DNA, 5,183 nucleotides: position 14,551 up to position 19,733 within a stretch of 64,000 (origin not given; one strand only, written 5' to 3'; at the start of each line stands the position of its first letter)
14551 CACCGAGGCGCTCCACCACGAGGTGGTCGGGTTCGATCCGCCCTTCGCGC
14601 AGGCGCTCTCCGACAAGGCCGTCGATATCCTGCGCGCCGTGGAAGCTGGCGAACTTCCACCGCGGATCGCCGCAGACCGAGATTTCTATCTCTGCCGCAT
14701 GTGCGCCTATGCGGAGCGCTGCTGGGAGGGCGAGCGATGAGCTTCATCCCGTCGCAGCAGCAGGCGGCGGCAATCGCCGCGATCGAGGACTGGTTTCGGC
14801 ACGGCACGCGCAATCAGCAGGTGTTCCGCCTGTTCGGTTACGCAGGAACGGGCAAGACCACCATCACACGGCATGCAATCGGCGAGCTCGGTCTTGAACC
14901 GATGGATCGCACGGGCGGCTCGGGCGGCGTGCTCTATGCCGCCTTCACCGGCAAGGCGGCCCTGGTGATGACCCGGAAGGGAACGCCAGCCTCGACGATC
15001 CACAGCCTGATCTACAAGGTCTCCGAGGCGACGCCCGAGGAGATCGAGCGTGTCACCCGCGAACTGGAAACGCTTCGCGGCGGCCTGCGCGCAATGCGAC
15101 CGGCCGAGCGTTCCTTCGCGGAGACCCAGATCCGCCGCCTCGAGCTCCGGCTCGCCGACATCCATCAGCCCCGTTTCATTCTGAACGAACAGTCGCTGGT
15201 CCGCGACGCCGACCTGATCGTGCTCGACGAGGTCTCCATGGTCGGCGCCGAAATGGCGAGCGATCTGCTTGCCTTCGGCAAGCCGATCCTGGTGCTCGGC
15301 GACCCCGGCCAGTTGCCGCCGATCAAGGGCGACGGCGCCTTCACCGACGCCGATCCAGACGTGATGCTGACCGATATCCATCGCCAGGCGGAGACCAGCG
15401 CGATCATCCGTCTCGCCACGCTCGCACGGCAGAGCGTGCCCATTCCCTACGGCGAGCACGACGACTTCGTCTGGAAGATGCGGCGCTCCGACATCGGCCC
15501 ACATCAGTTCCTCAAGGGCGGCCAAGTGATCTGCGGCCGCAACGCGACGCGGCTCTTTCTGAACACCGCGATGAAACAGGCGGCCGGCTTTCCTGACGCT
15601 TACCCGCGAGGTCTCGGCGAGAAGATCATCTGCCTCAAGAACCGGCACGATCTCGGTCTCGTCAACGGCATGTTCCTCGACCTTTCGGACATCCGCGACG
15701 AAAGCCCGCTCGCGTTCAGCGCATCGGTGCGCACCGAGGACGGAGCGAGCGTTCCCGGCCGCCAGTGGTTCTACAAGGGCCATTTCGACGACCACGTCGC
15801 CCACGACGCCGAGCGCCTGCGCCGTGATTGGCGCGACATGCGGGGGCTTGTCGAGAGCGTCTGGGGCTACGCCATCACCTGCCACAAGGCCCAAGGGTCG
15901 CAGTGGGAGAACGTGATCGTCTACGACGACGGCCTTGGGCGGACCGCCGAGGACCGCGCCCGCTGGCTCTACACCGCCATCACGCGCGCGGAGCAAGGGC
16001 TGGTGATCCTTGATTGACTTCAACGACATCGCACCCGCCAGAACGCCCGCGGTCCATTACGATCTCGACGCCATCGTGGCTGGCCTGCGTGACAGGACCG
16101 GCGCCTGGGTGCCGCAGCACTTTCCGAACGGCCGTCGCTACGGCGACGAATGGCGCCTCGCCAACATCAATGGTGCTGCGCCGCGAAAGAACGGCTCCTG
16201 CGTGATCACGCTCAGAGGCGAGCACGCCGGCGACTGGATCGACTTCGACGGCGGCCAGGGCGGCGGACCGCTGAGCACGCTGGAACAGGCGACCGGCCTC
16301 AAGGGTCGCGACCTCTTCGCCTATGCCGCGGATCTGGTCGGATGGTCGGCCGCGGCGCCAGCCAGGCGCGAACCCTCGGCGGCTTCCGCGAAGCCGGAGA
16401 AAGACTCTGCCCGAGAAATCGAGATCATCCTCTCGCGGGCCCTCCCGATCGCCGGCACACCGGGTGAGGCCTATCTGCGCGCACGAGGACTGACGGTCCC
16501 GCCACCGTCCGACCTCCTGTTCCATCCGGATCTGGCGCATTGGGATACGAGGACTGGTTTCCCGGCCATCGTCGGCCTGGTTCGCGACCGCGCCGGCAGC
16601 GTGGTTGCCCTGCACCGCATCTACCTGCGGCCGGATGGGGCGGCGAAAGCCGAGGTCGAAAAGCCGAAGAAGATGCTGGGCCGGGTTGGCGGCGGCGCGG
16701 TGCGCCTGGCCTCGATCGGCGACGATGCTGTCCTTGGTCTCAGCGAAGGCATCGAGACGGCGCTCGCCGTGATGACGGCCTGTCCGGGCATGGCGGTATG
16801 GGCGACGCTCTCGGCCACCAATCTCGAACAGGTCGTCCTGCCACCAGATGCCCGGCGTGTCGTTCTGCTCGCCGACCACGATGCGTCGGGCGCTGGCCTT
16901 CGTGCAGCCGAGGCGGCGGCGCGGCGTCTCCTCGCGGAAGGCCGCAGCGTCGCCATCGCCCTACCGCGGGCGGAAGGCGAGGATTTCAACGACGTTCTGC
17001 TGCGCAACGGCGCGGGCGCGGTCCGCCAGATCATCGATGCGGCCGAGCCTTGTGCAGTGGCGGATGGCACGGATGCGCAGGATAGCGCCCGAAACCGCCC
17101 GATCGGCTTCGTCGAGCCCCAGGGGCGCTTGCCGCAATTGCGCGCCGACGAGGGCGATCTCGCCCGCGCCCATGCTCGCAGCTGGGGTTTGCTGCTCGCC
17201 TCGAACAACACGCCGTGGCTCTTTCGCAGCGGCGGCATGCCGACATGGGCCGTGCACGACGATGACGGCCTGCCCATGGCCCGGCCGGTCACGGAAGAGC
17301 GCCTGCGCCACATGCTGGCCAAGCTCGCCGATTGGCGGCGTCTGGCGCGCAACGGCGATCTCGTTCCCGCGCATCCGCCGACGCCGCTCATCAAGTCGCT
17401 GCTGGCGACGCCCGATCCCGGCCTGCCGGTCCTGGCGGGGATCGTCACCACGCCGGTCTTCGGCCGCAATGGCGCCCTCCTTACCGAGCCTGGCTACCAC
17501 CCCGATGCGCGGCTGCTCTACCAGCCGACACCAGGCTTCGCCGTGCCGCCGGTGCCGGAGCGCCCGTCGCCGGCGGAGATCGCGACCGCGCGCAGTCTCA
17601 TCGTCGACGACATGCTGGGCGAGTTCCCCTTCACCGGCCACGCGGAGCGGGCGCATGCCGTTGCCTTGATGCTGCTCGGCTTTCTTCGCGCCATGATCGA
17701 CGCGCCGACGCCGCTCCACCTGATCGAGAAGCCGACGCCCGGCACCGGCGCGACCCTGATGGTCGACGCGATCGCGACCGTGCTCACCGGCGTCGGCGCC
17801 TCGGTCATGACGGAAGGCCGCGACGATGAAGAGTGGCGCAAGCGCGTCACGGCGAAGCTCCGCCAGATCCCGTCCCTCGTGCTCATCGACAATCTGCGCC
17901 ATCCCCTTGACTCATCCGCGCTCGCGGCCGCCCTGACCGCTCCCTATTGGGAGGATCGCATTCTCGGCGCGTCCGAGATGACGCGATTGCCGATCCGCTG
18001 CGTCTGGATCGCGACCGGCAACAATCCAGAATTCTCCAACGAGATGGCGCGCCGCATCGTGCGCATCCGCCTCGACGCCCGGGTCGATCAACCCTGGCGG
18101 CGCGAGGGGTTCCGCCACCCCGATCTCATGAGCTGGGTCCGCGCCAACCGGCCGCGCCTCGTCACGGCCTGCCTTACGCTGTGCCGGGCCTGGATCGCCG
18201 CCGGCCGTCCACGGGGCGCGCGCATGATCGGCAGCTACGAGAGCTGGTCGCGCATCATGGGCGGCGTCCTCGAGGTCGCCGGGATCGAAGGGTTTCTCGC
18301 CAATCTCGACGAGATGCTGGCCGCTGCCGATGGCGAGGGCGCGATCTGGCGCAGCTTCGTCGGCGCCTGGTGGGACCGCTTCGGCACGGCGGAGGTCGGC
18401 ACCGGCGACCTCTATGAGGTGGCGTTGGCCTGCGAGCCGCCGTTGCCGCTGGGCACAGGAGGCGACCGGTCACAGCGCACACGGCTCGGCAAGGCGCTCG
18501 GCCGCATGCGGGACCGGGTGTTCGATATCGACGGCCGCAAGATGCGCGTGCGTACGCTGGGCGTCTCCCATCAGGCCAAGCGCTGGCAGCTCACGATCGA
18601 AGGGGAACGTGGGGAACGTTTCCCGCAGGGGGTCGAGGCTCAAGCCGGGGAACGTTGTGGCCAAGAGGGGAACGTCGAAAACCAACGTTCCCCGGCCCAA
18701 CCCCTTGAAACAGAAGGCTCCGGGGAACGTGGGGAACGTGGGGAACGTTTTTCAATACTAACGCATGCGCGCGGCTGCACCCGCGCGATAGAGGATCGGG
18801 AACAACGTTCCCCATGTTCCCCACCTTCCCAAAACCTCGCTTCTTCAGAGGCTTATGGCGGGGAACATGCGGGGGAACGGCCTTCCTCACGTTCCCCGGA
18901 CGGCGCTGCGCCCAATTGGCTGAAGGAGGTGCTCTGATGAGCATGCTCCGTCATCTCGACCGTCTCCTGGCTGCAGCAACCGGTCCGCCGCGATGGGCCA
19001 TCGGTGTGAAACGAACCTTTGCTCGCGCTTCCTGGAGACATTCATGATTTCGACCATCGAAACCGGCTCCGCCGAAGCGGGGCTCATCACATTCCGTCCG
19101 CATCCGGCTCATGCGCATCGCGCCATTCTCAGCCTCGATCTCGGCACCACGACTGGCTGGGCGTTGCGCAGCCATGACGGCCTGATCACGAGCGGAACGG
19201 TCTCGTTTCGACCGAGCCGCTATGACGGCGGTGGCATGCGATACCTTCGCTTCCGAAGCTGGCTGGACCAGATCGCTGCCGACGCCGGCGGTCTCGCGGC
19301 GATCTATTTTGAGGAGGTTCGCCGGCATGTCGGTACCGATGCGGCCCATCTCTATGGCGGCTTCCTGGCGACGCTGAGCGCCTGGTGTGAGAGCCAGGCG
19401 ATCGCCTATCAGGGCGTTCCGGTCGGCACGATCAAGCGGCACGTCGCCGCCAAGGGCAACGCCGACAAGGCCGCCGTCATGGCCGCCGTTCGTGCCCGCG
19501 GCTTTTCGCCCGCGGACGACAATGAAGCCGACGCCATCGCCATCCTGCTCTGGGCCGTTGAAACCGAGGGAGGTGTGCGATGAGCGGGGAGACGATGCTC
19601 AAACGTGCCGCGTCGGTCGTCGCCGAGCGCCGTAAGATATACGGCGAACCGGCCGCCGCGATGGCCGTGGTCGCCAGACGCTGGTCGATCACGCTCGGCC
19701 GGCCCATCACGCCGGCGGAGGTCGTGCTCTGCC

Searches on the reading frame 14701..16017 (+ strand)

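Call 10: search_protein_families(library=pfam, proteins=[window:14701-16017:+], max_evalue=0.01)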
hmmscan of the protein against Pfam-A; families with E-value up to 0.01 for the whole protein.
window:14701-16017:+ (438 aa): 7 families
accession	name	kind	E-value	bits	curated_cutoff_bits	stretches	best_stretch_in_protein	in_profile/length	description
PF13604.12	AAA_30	-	2.1e-20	73.7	27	1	36-240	15-166/191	AAA domain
PF13538.12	UvrD_C_2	-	6.5e-17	61.6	27.4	1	389-436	2-51/52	UvrD-like helicase C-terminal domain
PF13245.12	AAA_19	-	1.4e-16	61.3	25.1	1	37-207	9-131/134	AAA domain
PF01443.25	Viral_helicase1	-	1.8e-08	34.9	21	1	359-437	161-227/228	Viral superfamily 1 RNA helicase core domain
PF24883.2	NPHP3_N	-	3.2e-05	24.6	24.8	1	28-124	12-96/164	Nephrocystin 3, N-terminal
PF05970.20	PIF1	-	9.8e-05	22.5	25.9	0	20-104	5-76/223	PIF1-like helicase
PF13401.12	AAA_22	-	0.0069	17.1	27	0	38-193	4-108/130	AAA domain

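Call 11: search_protein_families(library=phrogs, proteins=[window:14701-16017:+], max_evalue=0.001)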
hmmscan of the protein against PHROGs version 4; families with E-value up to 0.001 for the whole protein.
window:14701-16017:+ (438 aa): 3 families
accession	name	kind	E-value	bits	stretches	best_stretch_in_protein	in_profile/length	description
phrog_325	-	DNA, RNA and nucleotide metabolism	1.6e-85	289.2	1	15-436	469-866/986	Dda-like helicase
phrog_4412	-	DNA, RNA and nucleotide metabolism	3.2e-29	102.8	3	164-245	416-504/743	exonuclease V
phrog_1967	-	DNA, RNA and nucleotide metabolism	1.8e-14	54.3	1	12-120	148-249/776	DNA helicase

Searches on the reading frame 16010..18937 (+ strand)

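Call 10: search_protein_families(library=pfam, proteins=[window:16010-18937:+], max_evalue=0.01)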
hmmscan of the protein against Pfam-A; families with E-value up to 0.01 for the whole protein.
window:16010-18937:+ (975 aa): 2 families
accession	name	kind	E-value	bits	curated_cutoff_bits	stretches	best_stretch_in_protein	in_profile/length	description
PF23639.1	DUF7146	-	3.4e-33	114.6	27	1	132-233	2-105/105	Domain of unknown function (DUF7146)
PF13362.12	Toprim_3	-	9.6e-21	74.5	27.2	1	242-335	2-94/95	Toprim domain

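Call 11: search_protein_families(library=phrogs, proteins=[window:16010-18937:+], max_evalue=0.001)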
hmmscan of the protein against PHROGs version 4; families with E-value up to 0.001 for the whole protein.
window:16010-18937:+ (975 aa): 5 families
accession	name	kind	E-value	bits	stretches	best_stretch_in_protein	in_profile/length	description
phrog_10537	-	unknown function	5.2e-96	323.7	1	430-861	780-1216/1229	-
phrog_29234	-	unknown function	8.5e-61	207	1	369-794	352-779/887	-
phrog_510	-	DNA, RNA and nucleotide metabolism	1.1e-48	167.5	1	67-361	60-376/667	DNA primase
phrog_19930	-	DNA, RNA and nucleotide metabolism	1.8e-31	110.2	1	411-838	413-838/865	DNA polymerase/primase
phrog_2249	-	DNA, RNA and nucleotide metabolism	9.1e-16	58.7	1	116-355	102-332/802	DNA primase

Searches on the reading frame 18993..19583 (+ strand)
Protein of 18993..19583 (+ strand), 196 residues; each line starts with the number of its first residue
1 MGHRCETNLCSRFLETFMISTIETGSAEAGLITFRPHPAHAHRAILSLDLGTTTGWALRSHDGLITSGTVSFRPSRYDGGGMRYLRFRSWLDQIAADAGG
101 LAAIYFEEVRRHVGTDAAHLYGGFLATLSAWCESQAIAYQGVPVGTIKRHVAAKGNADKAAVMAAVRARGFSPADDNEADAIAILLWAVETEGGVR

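Call 10: search_protein_families(library=pfam, proteins=[window:18993-19583:+], max_evalue=0.01)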
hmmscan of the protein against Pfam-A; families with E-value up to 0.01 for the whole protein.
window:18993-19583:+ (196 aa): 0 families

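Call 11: search_protein_families(library=phrogs, proteins=[window:18993-19583:+], max_evalue=0.001)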
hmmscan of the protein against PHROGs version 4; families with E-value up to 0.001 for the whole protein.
window:18993-19583:+ (196 aa): 4 families
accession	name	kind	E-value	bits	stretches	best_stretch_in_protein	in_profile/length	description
phrog_18320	-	unknown function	3.1e-27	96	1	89-192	7-125/137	-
phrog_159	-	DNA, RNA and nucleotide metabolism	3.6e-25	89.6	1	29-193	74-251/330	RuvC-like Holliday junction resolvase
phrog_1770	-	DNA, RNA and nucleotide metabolism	0.00025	22.1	1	43-190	4-149/158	Holliday junction resolvase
phrog_827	-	DNA, RNA and nucleotide metabolism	0.00053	21.2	0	45-70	3-30/161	Holliday junction resolvase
